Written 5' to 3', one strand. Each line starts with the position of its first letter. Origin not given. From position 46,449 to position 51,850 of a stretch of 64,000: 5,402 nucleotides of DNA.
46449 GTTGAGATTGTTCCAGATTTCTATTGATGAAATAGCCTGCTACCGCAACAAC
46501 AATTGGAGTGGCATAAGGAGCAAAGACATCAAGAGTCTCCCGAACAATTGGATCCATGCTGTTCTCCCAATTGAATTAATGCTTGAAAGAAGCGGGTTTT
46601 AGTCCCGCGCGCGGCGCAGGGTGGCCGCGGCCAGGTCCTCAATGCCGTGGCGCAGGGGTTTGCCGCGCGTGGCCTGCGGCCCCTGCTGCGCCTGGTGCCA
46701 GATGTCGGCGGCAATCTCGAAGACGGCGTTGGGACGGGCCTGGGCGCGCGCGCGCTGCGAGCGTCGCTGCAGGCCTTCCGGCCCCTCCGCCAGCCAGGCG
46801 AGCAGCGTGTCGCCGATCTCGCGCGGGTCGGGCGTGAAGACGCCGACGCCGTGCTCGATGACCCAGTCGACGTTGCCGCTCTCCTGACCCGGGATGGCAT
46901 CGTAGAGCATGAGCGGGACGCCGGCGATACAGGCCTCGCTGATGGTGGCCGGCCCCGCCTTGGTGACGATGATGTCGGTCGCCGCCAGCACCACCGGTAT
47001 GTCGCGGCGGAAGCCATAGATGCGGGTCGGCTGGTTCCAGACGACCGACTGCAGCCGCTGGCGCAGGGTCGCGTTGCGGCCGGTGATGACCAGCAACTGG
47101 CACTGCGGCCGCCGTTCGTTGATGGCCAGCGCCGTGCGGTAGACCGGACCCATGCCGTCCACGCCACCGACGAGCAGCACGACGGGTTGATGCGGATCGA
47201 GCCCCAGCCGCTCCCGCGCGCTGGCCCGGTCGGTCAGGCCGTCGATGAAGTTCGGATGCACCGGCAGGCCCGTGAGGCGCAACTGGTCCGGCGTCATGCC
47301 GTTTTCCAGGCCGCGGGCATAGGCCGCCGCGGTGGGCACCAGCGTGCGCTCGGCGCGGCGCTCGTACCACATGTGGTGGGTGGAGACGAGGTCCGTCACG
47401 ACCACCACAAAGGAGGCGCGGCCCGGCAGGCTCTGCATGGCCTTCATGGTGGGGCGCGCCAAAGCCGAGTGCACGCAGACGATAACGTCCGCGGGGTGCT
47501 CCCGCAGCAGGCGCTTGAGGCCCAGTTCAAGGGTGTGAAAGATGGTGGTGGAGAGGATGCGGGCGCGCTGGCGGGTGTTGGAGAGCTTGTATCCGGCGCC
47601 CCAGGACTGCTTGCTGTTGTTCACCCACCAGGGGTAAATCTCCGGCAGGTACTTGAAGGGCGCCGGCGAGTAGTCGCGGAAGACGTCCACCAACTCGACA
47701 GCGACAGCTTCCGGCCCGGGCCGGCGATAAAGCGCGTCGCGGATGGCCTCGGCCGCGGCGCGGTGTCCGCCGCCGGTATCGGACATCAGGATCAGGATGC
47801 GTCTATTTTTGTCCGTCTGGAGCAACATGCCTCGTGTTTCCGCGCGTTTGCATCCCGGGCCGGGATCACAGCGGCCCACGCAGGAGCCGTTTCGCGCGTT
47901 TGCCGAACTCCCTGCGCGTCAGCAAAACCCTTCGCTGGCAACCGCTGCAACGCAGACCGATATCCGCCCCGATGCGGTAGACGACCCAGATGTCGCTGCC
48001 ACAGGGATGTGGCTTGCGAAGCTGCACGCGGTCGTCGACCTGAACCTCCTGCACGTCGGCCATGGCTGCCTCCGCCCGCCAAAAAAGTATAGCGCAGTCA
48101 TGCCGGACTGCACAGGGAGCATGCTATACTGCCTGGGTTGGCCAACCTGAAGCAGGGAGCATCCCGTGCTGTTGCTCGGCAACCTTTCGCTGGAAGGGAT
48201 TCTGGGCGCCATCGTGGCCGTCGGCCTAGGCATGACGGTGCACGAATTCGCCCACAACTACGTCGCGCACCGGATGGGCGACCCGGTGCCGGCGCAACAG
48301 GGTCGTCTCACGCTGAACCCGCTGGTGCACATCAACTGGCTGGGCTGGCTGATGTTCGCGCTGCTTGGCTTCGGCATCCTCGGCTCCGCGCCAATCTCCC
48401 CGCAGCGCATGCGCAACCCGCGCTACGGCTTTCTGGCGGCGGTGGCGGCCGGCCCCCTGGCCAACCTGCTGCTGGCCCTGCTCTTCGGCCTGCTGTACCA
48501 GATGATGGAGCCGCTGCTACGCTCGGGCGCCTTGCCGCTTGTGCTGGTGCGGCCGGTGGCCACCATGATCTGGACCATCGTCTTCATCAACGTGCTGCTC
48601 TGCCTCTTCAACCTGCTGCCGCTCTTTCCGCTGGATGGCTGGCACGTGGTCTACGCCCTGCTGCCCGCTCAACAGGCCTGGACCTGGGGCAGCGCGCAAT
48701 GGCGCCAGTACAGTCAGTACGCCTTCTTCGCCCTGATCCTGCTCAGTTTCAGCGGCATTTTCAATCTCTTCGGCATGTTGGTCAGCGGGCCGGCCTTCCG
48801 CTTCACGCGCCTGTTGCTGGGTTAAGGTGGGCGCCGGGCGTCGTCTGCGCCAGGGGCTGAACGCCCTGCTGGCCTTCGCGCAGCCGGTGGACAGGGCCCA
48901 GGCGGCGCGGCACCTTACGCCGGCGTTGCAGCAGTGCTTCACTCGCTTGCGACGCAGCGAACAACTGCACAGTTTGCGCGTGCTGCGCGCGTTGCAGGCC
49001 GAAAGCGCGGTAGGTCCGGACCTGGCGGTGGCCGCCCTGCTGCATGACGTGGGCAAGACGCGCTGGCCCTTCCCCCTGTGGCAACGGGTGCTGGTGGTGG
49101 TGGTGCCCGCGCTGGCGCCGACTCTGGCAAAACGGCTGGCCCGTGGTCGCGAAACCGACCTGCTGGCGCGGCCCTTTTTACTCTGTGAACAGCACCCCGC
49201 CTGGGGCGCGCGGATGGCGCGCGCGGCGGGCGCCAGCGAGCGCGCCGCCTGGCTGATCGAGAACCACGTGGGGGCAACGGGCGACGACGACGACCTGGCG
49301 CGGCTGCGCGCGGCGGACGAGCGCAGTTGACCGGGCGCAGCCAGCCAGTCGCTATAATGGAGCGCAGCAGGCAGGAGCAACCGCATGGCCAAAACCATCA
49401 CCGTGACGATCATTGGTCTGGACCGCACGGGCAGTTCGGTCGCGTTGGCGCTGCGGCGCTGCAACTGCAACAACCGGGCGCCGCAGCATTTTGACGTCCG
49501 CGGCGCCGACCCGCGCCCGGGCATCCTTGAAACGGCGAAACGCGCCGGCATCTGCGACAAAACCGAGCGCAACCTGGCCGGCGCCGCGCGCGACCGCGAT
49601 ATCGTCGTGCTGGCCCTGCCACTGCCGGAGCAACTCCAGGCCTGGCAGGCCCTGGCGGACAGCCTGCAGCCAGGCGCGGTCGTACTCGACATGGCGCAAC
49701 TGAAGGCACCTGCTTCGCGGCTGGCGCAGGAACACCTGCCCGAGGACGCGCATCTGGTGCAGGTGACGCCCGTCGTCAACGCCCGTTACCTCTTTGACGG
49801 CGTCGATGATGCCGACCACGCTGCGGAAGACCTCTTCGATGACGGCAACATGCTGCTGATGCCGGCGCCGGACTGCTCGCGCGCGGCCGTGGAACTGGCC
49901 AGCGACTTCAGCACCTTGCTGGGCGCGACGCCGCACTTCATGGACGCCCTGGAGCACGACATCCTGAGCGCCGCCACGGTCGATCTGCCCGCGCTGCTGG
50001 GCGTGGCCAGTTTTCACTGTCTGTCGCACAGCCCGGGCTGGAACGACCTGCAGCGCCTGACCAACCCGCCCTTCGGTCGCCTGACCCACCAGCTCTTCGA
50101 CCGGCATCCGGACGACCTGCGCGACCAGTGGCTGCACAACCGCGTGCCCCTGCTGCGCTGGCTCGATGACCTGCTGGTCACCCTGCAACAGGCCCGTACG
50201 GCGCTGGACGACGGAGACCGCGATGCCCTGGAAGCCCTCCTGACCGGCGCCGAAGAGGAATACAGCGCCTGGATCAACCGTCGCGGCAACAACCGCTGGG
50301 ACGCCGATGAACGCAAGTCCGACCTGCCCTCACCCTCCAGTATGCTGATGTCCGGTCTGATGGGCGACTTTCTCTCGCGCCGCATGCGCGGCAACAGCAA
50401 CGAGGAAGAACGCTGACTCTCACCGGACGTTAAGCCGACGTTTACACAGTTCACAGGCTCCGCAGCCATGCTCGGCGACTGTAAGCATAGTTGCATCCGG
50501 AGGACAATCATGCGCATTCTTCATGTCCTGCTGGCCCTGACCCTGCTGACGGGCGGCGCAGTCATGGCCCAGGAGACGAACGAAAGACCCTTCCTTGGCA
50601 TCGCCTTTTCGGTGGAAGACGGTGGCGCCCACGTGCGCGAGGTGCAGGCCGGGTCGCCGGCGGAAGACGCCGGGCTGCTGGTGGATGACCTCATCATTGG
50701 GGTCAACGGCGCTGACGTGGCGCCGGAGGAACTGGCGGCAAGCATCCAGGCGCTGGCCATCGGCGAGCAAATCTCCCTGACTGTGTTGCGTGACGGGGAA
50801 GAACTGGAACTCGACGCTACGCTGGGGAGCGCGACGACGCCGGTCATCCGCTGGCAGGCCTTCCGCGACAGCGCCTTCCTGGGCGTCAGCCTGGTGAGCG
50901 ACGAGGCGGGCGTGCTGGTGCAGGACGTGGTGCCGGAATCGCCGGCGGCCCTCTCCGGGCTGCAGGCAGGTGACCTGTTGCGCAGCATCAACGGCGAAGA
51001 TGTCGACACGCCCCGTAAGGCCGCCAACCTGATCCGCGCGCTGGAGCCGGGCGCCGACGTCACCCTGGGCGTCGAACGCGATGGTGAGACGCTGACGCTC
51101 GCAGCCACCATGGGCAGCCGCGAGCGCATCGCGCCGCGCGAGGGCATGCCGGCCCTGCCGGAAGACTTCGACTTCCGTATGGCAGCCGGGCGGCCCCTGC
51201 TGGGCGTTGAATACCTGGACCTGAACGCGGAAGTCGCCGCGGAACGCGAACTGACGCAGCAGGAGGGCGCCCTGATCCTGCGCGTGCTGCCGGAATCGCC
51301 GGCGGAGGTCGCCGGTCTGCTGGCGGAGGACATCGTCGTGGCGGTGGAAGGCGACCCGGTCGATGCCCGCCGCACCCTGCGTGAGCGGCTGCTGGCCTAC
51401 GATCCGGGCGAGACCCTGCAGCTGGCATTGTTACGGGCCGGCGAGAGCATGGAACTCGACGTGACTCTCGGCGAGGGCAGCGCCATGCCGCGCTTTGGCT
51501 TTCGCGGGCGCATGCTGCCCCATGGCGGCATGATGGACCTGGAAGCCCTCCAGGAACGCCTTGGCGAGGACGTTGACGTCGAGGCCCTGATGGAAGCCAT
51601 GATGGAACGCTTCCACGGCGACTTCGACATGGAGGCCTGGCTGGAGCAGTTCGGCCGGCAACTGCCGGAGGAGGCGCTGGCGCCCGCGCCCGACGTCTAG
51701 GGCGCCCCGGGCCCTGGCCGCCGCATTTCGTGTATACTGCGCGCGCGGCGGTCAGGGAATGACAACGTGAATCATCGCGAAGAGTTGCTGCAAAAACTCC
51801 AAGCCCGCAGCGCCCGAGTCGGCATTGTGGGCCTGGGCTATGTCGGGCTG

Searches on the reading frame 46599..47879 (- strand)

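Call 25: search_protein_families(library=pfam, proteins=[window:46599-47879:-], max_evalue=0.00001)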
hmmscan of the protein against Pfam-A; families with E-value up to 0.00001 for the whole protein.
window:46599-47879:- (426 aa): 2 families
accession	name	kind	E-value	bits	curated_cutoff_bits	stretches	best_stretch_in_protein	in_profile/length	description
PF06925.17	MGDG_synth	-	3.5e-21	76.4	25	1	39-207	1-169/169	Monogalactosyldiacylglycerol (MGDG) synthase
PF04101.22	Glyco_tran_28_C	-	2.5e-07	31.3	22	1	234-325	2-96/166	Glycosyltransferase family 28 C-terminal domain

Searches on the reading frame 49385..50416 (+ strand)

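Call 25: search_protein_families(library=pfam, proteins=[window:49385-50416:+], max_evalue=0.00001)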
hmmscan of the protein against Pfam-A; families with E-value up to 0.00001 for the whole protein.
window:49385-50416:+ (343 aa): 1 family
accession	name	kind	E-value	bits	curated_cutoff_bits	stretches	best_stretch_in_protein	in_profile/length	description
PF02153.23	PDH_N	-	2.1e-11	44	26.5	1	37-181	13-150/154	Prephenate dehydrogenase, nucleotide-binding domain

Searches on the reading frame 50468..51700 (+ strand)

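Call 25: search_protein_families(library=pfam, proteins=[window:50468-51700:+], max_evalue=0.00001)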
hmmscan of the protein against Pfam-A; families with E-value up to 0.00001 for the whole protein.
window:50468-51700:+ (410 aa): 5 families
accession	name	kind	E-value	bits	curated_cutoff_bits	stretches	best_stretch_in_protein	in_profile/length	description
PF13180.12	PDZ_2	-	4e-47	158.9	27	3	137-212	2-77/80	PDZ domain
PF17820.7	PDZ_6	-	2.3e-30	104.5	27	3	151-204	2-54/54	PDZ domain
PF00595.29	PDZ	-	6.1e-27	94.2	23.2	2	135-202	9-80/81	PDZ domain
PF04495.20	GRASP55_65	-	1.4e-08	35.6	27.7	0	50-106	41-98/138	GRASP55/65 PDZ-like domain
PF19805.5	DUF6288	-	2.8e-07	30.5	26.3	0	55-91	4-45/402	Family of unknown function (DUF6288)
